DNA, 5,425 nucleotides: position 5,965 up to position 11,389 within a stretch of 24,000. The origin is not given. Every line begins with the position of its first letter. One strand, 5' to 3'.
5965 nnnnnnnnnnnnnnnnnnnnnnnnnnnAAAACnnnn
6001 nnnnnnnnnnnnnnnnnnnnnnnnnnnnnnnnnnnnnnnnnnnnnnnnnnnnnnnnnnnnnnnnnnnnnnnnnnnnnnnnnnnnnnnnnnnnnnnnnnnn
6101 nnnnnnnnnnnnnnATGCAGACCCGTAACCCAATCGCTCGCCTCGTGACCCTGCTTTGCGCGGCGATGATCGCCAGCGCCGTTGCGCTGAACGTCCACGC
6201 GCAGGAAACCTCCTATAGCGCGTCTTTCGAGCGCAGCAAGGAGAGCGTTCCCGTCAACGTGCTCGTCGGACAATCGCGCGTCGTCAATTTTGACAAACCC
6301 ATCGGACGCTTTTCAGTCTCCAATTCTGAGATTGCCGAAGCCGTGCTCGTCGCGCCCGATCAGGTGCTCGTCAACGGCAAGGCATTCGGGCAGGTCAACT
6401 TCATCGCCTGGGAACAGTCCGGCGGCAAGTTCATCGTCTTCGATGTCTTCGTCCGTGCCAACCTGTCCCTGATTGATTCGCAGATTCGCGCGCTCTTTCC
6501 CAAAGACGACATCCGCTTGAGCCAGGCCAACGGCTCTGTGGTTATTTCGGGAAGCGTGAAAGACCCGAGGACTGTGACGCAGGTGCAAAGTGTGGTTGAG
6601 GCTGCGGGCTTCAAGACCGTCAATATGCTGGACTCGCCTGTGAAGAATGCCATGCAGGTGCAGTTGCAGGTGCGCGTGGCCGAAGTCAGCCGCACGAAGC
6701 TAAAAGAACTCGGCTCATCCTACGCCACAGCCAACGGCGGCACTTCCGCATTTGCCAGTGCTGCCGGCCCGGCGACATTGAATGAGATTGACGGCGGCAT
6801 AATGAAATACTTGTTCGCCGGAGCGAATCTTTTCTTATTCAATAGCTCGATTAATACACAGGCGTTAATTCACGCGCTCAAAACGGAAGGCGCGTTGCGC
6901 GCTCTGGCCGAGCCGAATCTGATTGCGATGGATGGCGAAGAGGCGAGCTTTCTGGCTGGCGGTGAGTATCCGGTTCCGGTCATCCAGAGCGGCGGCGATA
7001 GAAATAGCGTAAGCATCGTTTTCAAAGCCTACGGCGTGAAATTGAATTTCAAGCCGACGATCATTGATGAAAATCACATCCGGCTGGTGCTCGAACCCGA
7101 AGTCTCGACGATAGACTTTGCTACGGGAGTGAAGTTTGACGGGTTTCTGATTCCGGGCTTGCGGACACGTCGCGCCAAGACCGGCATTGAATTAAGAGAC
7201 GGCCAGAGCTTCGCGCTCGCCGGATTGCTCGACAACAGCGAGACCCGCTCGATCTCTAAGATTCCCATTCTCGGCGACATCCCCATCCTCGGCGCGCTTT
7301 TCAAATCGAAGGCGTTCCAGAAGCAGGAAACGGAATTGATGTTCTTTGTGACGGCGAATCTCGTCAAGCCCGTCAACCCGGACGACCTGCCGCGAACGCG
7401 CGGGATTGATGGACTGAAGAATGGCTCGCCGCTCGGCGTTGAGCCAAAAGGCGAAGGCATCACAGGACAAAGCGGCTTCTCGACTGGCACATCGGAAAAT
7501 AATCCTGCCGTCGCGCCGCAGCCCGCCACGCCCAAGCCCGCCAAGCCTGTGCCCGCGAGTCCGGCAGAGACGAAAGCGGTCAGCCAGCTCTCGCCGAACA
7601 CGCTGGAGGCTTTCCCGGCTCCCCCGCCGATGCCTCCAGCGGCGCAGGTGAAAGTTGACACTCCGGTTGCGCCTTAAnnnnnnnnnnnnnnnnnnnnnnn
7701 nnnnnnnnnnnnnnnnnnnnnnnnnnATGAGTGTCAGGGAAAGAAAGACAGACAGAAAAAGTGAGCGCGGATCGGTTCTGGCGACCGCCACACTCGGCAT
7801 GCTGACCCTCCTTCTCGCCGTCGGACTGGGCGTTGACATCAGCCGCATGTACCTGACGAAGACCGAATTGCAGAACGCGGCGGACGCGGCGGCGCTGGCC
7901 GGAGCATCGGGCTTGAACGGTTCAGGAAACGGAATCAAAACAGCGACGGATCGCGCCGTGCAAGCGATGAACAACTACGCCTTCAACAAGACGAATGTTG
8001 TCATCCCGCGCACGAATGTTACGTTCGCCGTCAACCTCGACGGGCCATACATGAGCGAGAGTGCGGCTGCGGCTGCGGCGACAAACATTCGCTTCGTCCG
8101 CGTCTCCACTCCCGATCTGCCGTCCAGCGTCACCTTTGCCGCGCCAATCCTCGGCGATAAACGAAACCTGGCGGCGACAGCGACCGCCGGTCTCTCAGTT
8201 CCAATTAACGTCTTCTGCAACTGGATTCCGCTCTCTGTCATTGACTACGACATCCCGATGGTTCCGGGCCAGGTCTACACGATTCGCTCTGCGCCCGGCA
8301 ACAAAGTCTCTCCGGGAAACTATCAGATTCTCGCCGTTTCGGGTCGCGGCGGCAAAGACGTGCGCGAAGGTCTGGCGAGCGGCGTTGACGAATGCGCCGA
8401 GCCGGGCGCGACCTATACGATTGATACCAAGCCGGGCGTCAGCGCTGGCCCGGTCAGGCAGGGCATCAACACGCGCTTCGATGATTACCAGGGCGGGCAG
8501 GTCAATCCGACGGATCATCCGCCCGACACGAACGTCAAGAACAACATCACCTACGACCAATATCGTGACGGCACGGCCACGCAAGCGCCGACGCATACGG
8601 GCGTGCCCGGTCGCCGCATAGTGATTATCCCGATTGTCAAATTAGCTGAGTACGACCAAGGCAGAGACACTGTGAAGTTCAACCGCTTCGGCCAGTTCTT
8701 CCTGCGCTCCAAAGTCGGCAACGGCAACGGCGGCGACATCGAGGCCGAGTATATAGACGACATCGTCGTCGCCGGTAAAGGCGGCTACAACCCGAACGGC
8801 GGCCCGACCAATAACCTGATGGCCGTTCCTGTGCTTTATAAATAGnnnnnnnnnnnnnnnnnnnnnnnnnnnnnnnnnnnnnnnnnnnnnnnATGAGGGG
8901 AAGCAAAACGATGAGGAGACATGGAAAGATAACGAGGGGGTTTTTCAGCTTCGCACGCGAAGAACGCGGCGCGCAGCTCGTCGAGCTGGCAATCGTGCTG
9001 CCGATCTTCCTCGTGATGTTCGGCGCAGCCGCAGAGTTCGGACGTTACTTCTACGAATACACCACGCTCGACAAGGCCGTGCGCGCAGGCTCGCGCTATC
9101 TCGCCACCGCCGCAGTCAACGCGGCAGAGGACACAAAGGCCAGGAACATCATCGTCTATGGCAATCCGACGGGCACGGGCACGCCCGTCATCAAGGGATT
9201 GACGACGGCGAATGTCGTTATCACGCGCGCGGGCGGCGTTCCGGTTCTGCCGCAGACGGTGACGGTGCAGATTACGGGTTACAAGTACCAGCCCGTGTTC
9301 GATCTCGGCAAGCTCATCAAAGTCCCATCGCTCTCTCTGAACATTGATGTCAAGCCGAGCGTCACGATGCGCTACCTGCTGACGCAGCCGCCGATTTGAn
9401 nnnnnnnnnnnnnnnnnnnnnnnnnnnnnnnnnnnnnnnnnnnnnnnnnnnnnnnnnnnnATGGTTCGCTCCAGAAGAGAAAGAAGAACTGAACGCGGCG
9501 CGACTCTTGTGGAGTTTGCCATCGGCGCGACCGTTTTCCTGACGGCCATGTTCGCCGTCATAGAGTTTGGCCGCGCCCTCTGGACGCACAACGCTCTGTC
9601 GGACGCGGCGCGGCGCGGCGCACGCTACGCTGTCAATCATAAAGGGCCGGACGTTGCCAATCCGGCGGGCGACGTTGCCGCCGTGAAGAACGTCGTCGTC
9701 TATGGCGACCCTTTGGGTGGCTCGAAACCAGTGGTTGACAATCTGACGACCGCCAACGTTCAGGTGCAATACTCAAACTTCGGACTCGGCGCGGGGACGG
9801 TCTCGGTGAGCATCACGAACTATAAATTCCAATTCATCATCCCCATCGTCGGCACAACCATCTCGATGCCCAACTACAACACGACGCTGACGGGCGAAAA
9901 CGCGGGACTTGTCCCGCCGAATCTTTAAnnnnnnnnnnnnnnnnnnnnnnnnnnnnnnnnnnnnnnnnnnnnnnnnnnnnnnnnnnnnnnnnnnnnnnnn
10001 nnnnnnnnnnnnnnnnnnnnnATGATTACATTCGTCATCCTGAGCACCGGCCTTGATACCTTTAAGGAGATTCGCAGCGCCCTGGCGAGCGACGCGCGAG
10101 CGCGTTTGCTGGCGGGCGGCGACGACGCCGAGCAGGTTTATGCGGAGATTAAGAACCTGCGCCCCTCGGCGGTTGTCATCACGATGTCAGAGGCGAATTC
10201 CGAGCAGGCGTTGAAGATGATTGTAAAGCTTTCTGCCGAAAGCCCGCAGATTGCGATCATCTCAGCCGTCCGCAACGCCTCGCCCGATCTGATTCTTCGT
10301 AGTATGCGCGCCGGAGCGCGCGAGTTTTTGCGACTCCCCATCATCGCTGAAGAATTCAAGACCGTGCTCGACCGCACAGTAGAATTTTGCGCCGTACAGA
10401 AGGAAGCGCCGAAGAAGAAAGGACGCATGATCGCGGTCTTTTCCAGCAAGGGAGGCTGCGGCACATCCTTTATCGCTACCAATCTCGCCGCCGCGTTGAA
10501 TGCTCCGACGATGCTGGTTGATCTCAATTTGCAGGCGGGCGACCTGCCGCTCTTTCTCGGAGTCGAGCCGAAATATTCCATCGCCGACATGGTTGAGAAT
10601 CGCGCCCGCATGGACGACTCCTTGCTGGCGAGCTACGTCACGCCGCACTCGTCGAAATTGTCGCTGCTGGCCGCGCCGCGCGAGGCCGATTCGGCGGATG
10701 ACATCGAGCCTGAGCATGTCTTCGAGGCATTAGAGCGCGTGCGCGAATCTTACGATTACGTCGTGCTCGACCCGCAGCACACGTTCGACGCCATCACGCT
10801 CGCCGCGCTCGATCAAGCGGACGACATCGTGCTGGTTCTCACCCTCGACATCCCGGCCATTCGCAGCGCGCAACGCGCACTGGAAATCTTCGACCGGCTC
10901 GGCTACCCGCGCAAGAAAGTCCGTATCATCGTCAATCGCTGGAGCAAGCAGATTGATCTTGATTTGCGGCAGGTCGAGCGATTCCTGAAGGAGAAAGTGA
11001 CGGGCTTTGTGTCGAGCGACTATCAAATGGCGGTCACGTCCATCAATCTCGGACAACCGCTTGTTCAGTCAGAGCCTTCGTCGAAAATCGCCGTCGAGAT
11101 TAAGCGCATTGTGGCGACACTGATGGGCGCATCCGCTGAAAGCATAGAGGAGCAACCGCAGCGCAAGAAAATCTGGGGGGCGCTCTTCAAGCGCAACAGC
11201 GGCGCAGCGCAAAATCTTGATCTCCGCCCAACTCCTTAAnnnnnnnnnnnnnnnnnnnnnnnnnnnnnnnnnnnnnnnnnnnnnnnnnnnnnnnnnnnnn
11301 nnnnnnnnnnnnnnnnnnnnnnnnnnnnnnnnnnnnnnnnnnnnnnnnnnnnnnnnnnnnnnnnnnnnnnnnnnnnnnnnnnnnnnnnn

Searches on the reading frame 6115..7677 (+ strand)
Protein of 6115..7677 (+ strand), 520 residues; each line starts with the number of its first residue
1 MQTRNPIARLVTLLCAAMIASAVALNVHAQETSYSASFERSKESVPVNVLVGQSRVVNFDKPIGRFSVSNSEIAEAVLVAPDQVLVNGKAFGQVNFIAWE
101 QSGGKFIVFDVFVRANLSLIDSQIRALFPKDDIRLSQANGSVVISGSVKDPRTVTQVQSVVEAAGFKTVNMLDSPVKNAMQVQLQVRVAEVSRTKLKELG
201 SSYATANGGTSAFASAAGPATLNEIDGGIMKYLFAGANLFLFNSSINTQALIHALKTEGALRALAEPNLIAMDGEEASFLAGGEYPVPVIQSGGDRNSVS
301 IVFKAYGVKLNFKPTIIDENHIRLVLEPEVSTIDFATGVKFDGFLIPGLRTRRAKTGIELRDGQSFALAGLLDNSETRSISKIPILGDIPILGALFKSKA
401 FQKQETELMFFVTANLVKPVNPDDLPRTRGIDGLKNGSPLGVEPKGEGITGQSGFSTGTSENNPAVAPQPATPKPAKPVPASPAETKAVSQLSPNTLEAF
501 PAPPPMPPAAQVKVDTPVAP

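Call 5: search_protein_families(library=pfam, proteins=[window:6115-7677:+], max_evalue=0.0001)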
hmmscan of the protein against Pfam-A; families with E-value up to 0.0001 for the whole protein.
window:6115-7677:+ (520 aa): 2 families
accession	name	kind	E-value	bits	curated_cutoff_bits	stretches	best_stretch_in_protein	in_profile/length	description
PF00263.26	Secretin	-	5.3e-45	153.5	27.5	1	254-418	1-169/169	Bacterial type II and III secretion system protein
PF13629.12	T2SS-T3SS_pil_N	-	2.8e-15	56.2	23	1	47-113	5-71/72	Pilus formation protein N terminal region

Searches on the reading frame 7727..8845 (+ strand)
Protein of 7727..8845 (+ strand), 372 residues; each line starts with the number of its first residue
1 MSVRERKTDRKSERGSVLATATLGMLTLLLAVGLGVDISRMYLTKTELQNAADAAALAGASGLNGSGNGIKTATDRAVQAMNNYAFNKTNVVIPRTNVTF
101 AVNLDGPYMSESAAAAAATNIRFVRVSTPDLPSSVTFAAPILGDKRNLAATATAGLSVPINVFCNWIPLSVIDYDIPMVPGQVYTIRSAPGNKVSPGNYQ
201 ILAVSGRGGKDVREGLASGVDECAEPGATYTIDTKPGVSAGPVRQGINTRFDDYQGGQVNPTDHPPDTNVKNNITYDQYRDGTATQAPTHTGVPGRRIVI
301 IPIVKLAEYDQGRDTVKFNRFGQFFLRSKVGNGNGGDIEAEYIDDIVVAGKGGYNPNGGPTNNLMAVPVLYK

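Call 5: search_protein_families(library=pfam, proteins=[window:7727-8845:+], max_evalue=0.0001)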
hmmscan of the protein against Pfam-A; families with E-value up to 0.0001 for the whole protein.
window:7727-8845:+ (372 aa): 1 family
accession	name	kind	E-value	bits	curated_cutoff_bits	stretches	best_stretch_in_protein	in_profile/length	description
PF13400.11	Tad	-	2.3e-14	53.9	22.3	1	15-61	1-46/47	Putative Flp pilus-assembly TadE/G-like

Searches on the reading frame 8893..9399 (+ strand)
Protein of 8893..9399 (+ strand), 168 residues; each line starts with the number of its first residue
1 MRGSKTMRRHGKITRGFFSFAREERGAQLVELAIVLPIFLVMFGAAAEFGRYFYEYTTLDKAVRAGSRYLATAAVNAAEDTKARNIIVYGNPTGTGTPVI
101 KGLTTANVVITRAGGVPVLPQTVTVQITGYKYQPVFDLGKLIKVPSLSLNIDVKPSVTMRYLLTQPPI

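Call 5: search_protein_families(library=pfam, proteins=[window:8893-9399:+], max_evalue=0.0001)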
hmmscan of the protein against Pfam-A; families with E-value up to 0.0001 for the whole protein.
window:8893-9399:+ (168 aa): 1 family
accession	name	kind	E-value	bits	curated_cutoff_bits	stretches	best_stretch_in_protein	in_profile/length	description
PF07811.17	TadE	-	2.1e-13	50.6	22.9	1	26-68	1-43/43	TadE-like protein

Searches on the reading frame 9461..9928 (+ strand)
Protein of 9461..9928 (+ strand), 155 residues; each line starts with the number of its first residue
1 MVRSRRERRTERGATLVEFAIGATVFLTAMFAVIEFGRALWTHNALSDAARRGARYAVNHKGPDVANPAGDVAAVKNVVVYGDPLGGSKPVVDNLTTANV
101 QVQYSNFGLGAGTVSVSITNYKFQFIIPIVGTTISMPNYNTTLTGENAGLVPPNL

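Call 5: search_protein_families(library=pfam, proteins=[window:9461-9928:+], max_evalue=0.0001)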
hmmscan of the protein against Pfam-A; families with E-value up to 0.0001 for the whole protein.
window:9461-9928:+ (155 aa): 1 family
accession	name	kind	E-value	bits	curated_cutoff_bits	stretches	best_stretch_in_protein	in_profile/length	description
PF07811.17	TadE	-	2.2e-14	53.7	22.9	1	13-55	1-43/43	TadE-like protein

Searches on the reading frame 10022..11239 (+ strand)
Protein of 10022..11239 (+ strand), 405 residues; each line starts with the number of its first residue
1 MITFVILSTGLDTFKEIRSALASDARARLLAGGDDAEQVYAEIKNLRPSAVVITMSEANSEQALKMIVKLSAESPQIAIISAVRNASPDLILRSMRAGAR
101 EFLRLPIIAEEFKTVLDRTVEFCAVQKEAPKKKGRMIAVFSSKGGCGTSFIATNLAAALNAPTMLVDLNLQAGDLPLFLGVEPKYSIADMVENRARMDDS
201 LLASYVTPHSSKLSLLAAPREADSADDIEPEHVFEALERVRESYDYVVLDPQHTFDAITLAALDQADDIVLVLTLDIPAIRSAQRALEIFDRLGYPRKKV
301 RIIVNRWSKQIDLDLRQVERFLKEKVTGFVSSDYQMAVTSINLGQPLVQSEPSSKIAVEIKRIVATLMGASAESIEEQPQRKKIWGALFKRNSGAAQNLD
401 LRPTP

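Call 5: search_protein_families(library=pfam, proteins=[window:10022-11239:+], max_evalue=0.0001)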
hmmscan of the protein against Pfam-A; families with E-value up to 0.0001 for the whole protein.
window:10022-11239:+ (405 aa): 4 families
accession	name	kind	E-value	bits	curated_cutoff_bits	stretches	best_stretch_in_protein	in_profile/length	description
PF13614.12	AAA_31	-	1.1e-10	42.2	27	1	135-288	2-162/177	AAA domain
PF01656.29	CbiA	-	5e-08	33.4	25.4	1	137-333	1-112/125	CobQ/CobB/MinD/ParA nucleotide binding domain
PF10609.15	ParA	-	4.3e-07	30.1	27.1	1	135-296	4-166/246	NUBPL iron-transfer P-loop NTPase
PF09140.17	MipZ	-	1.8e-05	24.7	20.7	0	136-271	2-127/262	ATPase MipZ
